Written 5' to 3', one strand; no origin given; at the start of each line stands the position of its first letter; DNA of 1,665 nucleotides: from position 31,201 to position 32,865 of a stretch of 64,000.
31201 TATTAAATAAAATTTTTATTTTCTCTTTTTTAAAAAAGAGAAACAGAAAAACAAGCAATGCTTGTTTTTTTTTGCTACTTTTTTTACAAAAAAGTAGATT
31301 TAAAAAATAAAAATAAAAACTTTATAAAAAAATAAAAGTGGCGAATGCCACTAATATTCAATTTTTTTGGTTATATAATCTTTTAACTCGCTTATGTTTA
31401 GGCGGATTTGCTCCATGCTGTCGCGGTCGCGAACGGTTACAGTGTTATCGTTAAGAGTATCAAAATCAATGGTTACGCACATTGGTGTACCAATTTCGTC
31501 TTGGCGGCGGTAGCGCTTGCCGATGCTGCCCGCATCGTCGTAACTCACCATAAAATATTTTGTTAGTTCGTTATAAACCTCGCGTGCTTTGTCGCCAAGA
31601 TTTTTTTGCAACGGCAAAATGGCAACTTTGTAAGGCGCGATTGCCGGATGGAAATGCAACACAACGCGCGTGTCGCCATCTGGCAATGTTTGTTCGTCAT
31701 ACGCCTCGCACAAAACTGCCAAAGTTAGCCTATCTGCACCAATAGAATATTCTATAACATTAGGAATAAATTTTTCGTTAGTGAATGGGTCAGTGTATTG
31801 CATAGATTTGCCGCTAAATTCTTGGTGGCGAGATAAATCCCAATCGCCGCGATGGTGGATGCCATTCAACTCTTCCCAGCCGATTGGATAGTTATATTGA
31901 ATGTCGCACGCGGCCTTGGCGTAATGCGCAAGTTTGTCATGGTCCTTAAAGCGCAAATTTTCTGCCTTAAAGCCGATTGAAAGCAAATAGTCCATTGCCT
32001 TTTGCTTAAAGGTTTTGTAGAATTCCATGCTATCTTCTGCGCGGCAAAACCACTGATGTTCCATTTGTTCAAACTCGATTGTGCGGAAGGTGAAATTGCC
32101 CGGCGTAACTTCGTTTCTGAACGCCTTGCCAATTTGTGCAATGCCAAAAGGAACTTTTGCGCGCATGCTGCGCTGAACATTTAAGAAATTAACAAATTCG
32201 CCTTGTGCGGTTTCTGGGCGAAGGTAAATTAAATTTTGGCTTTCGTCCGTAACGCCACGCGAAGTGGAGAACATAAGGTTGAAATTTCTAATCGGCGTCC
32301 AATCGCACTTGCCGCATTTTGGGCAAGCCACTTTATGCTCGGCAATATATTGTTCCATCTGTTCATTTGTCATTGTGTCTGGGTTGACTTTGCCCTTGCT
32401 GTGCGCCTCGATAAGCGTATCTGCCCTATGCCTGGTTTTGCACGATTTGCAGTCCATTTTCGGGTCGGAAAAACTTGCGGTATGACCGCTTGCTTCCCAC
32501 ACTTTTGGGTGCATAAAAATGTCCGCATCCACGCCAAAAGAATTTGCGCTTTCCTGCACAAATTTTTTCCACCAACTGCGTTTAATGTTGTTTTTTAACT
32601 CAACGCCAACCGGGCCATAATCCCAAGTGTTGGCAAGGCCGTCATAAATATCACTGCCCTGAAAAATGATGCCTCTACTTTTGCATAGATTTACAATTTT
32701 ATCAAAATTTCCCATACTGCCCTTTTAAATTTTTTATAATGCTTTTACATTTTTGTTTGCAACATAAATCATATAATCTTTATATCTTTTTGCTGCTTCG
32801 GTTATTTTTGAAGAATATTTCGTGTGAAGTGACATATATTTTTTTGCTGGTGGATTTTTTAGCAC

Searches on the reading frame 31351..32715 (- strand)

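Call 60: search_protein_families(library=pfam, proteins=[window:31351-32715:-], max_evalue=0.00001)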
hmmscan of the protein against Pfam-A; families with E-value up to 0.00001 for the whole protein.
window:31351-32715:- (454 aa): 2 families
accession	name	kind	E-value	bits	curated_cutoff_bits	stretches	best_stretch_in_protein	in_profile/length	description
PF03129.25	HGTP_anticodon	-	1e-23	83.7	21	1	363-450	1-93/94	Anticodon binding domain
PF00587.30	tRNA-synt_2b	-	2.7e-07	31.3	29.3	1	157-335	5-176/179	tRNA synthetase class II core domain (G, H, P, S and T)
